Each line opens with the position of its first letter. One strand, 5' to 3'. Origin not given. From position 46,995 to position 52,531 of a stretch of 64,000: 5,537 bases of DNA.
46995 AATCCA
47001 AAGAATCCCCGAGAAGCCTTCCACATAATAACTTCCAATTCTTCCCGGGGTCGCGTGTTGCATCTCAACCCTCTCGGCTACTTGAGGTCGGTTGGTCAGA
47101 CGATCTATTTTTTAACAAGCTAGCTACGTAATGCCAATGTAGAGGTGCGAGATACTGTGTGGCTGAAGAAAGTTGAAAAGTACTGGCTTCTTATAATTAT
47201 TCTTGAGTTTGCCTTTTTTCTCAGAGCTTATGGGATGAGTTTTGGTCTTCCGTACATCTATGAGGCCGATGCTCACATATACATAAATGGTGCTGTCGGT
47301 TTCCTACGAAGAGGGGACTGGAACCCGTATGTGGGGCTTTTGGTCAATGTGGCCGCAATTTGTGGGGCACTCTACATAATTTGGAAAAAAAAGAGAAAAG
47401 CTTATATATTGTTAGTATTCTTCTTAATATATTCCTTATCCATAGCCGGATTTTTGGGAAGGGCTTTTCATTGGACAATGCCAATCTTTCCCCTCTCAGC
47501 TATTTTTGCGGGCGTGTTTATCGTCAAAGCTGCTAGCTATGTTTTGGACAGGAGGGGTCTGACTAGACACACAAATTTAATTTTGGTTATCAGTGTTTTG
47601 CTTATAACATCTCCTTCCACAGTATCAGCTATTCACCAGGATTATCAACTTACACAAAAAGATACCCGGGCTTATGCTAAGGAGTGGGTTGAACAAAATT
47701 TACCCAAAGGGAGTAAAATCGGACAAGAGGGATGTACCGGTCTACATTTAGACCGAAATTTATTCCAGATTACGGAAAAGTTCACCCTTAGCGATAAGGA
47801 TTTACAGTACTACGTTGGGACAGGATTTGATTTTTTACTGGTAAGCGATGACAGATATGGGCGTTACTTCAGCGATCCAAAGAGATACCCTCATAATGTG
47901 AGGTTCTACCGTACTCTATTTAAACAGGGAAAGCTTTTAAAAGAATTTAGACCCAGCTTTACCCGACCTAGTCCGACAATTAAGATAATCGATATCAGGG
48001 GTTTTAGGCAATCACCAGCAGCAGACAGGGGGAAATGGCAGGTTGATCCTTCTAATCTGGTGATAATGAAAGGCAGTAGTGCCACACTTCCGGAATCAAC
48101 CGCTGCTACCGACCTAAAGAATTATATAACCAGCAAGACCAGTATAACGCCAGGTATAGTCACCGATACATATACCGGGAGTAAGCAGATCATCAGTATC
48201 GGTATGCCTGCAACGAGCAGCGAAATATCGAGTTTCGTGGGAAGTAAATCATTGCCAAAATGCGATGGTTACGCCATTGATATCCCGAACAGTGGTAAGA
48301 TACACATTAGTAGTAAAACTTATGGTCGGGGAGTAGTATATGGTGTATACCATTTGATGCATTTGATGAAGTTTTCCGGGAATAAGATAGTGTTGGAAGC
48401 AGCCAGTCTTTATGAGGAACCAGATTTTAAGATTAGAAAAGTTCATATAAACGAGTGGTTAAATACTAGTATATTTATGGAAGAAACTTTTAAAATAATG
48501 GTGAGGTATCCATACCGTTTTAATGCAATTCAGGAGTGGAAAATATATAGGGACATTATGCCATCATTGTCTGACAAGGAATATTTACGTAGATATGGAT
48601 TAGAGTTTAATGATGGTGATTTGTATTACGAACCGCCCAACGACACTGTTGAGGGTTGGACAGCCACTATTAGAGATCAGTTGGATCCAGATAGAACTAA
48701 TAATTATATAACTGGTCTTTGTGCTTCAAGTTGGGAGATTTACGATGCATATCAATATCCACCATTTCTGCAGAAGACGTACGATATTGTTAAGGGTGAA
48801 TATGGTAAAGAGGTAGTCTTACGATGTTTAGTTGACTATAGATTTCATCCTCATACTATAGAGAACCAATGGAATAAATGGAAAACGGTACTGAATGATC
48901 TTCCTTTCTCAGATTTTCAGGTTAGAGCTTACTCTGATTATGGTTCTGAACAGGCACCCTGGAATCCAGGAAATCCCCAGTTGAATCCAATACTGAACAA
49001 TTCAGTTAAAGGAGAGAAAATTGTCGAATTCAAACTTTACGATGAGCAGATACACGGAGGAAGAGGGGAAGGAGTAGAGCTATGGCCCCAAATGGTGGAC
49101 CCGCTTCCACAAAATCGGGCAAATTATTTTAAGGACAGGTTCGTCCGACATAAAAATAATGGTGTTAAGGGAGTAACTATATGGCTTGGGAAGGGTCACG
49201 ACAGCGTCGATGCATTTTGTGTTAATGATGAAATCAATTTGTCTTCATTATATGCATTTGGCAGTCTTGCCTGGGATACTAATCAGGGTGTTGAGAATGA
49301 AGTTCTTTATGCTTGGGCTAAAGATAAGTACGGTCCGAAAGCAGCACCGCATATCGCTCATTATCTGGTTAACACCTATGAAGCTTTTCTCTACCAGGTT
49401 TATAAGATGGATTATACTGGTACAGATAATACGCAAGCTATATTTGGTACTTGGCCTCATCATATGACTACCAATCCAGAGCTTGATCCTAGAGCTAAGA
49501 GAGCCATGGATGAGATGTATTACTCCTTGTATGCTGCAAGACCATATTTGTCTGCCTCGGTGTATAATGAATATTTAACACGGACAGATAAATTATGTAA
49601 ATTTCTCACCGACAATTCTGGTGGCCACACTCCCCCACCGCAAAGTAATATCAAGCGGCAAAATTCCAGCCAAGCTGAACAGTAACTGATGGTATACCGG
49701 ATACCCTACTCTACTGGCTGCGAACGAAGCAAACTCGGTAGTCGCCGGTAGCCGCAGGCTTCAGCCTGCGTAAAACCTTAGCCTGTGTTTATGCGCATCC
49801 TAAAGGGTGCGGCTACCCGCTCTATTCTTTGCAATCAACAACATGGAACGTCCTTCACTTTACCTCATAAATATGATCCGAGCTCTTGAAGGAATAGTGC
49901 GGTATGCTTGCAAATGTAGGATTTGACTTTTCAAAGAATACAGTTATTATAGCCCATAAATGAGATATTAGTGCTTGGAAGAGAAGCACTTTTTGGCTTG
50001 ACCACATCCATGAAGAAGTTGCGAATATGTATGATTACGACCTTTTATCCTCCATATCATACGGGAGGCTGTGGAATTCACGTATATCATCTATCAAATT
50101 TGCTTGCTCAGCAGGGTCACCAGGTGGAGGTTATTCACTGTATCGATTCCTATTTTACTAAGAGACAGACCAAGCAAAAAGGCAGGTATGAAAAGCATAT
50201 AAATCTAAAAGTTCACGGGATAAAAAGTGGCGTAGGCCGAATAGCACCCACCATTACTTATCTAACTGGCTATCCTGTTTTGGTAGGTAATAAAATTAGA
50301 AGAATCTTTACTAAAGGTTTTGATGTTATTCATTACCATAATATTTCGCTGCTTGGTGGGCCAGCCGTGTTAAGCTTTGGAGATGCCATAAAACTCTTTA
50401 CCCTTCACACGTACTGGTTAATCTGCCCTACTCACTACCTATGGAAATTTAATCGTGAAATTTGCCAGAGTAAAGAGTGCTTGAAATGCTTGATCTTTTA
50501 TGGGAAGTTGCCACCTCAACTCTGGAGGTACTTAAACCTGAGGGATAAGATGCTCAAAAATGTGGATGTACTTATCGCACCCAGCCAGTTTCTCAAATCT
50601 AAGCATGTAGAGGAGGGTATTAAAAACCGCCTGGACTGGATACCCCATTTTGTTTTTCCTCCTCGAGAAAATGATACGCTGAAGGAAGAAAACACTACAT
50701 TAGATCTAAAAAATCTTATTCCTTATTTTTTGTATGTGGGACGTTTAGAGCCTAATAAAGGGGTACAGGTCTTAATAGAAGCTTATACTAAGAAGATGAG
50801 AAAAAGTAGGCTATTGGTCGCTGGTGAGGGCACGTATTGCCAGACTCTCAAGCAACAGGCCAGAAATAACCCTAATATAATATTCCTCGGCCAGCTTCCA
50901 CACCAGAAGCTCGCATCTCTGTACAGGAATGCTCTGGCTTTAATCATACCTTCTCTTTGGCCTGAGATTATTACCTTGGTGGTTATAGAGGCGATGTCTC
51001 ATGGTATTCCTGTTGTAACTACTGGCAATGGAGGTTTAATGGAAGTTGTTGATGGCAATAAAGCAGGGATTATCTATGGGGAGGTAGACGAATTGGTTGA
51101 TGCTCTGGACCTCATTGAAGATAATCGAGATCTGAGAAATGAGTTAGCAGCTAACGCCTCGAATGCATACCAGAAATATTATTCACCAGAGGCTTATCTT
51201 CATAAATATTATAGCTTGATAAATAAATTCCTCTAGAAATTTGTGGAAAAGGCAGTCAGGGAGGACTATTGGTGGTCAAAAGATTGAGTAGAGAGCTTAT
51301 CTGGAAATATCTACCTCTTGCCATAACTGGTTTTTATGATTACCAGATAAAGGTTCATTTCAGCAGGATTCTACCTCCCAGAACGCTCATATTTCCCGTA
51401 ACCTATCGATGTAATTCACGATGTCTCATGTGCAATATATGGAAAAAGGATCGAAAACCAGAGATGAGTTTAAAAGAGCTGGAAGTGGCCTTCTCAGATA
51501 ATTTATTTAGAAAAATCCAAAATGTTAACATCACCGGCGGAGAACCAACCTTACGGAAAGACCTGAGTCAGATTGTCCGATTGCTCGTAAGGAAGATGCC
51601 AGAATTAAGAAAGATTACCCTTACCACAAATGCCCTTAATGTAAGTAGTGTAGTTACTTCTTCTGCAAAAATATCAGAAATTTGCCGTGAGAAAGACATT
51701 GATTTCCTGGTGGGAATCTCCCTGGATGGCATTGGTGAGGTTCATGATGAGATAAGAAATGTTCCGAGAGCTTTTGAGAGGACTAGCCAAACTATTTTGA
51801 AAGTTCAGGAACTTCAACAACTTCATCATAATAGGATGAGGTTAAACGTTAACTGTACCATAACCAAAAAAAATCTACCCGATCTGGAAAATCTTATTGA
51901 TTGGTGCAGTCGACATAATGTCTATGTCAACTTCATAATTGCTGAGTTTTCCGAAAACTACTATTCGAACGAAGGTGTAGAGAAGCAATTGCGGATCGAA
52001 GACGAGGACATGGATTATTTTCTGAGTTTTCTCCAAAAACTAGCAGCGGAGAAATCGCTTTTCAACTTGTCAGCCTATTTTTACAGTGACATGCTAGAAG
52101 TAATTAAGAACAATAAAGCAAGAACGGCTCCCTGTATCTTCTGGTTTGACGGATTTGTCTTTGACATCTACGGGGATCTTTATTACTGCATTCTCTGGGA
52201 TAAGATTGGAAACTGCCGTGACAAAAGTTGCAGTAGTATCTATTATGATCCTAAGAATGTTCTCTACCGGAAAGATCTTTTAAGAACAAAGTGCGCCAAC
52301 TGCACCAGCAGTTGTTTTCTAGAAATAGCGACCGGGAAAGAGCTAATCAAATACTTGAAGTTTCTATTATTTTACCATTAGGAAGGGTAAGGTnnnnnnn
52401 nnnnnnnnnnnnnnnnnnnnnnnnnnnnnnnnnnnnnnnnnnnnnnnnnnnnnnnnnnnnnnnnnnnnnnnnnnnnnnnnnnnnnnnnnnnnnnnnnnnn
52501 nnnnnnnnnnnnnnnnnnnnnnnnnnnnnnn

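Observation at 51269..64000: A glycan island carries three paralogous B12-binding radical SAM enzymes, a SPASM radical SAM and two SAM methyltransferases among GT2, GT4 and GT-C transferases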

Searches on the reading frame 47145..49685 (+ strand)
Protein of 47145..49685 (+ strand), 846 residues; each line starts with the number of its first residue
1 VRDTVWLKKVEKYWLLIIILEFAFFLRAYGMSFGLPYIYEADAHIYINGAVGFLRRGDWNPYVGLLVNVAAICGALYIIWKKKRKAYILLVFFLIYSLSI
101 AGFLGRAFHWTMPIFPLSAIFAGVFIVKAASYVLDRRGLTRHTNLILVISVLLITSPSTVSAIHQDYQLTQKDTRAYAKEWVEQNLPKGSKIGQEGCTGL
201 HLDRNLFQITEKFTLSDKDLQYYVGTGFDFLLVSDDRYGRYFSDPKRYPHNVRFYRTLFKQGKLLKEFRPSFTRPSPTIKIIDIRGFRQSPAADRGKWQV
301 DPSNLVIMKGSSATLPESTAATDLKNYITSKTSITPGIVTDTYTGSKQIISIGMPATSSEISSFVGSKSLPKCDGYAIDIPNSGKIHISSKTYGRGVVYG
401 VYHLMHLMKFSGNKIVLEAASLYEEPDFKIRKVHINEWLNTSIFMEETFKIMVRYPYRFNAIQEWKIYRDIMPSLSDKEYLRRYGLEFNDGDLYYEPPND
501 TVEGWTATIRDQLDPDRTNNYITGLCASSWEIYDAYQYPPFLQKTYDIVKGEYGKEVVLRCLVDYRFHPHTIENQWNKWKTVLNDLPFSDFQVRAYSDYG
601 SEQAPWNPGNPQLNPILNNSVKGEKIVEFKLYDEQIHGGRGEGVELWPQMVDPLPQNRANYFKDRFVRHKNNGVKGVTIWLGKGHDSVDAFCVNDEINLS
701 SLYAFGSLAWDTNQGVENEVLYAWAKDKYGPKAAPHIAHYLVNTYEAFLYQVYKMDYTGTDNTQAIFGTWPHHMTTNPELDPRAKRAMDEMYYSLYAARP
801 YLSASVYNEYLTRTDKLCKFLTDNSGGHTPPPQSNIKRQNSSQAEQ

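Call 6: search_protein_families(library=pfam, proteins=[window:47145-49685:+], max_evalue=0.001)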
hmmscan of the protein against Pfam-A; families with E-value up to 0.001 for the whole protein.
window:47145-49685:+ (846 aa): 2 families
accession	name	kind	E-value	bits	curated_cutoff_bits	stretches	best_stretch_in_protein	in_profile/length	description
PF03648.19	Glyco_hydro_67N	-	0.00036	21.2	24.3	1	297-404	16-120/120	Glycosyl hydrolase family 67 N-terminus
PF07477.17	Glyco_hydro_67C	-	0.00079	19.5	27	0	697-740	5-49/223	Glycosyl hydrolase family 67 C-terminus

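Call 7: search_protein_families(library=ncbifam, proteins=[window:47145-49685:+], max_evalue=0.001)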
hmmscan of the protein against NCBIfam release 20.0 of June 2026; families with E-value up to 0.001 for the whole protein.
window:47145-49685:+ (846 aa): 0 families

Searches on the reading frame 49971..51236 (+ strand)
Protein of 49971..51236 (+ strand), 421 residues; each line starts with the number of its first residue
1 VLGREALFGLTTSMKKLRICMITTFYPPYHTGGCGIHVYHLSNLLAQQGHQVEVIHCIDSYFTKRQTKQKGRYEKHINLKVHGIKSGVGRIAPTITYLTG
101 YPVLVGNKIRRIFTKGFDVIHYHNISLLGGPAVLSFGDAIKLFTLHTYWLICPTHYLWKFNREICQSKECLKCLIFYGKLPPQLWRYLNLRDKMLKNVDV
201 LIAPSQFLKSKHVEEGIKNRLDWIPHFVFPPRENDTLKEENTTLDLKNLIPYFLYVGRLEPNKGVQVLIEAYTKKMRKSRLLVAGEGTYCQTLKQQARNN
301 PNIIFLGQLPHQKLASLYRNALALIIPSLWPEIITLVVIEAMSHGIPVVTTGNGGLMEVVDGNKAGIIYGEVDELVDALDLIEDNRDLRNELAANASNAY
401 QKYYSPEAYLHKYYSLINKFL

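Call 6: search_protein_families(library=pfam, proteins=[window:49971-51236:+], max_evalue=0.001)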
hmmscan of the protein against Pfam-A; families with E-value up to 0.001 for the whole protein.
window:49971-51236:+ (421 aa): 7 families
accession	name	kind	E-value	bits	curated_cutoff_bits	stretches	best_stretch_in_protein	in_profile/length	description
PF00534.26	Glycos_transf_1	-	2.5e-31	109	26.4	1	251-397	16-170/172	Glycosyl transferases group 1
PF13692.12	Glyco_trans_1_4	-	5.2e-27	95.3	27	1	251-380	2-137/142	Glycosyl transferases group 1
PF13439.12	Glyco_transf_4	-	2.7e-16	60.5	28.5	1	32-228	2-166/170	Glycosyltransferase Family 4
PF13524.12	Glyco_trans_1_2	-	8.8e-10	39.1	25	1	269-408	6-137/144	Glycosyl transferase-like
PF13579.12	Glyco_trans_4_4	-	2.2e-08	35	29.7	1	32-221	1-152/158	Glycosyl transferase 4-like domain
PF08323.17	Glyco_transf_5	-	8.6e-05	22.8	22.7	1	18-82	1-67/239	Starch synthase catalytic domain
PF20706.3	GT4-conflict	-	0.00014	21.5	26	1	249-363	196-323/385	Family 4 Glycosyltransferase in conflict systems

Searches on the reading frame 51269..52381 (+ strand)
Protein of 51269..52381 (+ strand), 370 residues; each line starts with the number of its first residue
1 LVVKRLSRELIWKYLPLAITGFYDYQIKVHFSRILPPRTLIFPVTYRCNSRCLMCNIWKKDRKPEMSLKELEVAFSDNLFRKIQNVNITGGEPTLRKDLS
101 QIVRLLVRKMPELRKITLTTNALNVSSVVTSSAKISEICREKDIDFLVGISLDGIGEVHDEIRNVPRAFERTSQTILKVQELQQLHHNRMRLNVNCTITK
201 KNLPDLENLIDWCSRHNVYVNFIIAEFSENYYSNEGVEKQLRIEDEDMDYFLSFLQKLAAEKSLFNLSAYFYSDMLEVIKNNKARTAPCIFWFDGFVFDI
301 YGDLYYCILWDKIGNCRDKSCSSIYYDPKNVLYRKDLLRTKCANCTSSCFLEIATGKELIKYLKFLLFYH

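Call 5: search_protein_families(library=pfam, proteins=[window:51269-52381:+], max_evalue=0.001)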
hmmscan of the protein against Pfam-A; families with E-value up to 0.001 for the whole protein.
window:51269-52381:+ (370 aa): 1 family
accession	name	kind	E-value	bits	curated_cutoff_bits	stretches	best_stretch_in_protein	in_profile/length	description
PF04055.27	Radical_SAM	-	1.3e-14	55.2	29.5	1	43-183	2-140/166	Radical SAM superfamily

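Call 7: search_protein_families(library=ncbifam, proteins=[window:51269-52381:+], max_evalue=0.001)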
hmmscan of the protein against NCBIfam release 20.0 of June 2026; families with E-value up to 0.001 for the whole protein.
window:51269-52381:+ (370 aa): 49 families (the best 25 are shown)
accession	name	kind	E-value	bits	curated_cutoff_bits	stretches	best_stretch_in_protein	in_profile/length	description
TIGR03977.1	rSAM_pair_HxsC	equivalog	4.4e-20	71.8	267.9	1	42-223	29-200/292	His-Xaa-Ser system radical SAM maturase HxsC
TIGR03961.1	rSAM_PTO1314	hypoth_equivalog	9.6e-20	71.1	306.05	1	44-225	29-190/332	PTO1314 family radical SAM protein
TIGR02666.1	moaA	equivalog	4.3e-19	68.7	284.05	1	43-230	15-195/336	GTP 3',8-cyclase MoaA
TIGR04051.1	rSAM_NirJ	equivalog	1.6e-17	63.5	515.45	1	40-224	4-173/354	heme d1 biosynthesis radical SAM protein NirJ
TIGR04546.1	rSAM_ahbC_deAc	equivalog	3.2e-17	62.4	650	1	40-218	41-205/390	12,18-didecarboxysiroheme deacetylase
TIGR04054.1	rSAM_NirJ1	equivalog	3.7e-16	58.7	650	1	40-218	38-202/387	putative heme d1 biosynthesis radical SAM protein NirJ1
TIGR04133.1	rSAM_w_lipo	hypoth_equivalog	2.5e-15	56.3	425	1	33-262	19-235/350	TIGR04133 family radical SAM/SPASM protein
TIGR04053.2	TIGR04053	equivalog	6.7e-15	55.2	395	1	37-220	7-180/366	TIGR04053 family radical SAM/SPASM domain-containing protein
TIGR04347.1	pseudo_SAM_Halo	equivalog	2.6e-14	53.3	525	1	41-216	41-202/390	TIGR04347 family pseudo-SAM/SPASM protein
NF001199.0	PRK00164.2-1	equivalog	4e-14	52.5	231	1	40-268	14-229/308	GTP 3',8-cyclase MoaA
TIGR02668.1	moaA_archaeal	equivalog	4.7e-14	52.1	325.25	1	42-280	14-240/303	GTP 3',8-cyclase MoaA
TIGR03913.1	rad_SAM_trio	equivalog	4.8e-14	51.6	591.75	1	29-211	11-177/477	GDL motif peptide-associated radical SAM/SPASM maturase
TIGR04317.1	W_rSAM_matur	equivalog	5.5e-14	52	380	1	37-347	3-312/349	tungsten cofactor oxidoreductase radical SAM maturase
NF033640.1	N_Twi_rSAM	subfamily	7.2e-14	51.7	170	1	45-232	118-316/398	twitch domain-containing radical SAM protein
TIGR03978.1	rSAM_paired_1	equivalog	7.8e-14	51.3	370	1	27-220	71-264/466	His-Xaa-Ser system radical SAM maturase HxsB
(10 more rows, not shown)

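Call 36: search_solved_structures(query=window:51269-52381:+, max_evalue=0.001)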
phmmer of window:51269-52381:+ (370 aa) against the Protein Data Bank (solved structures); distinct sequences matched with E-value up to 0.001: 4.
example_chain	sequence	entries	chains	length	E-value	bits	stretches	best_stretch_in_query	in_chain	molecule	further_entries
6efn_A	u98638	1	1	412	6.7e-05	25.2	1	37-220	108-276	Sporulation killing factor maturation protein SkfB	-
2fb2_A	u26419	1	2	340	0.00043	22.5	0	36-124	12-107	Molybdenum cofactor biosynthesis protein A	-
7tol_A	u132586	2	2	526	0.00049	22.3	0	43-128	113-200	glycerol dibiphytanyl glycerol tetraether - macrocyclic archaeol synthase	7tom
1tv7_A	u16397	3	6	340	0.0008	21.6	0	36-124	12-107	Molybdenum cofactor biosynthesis protein A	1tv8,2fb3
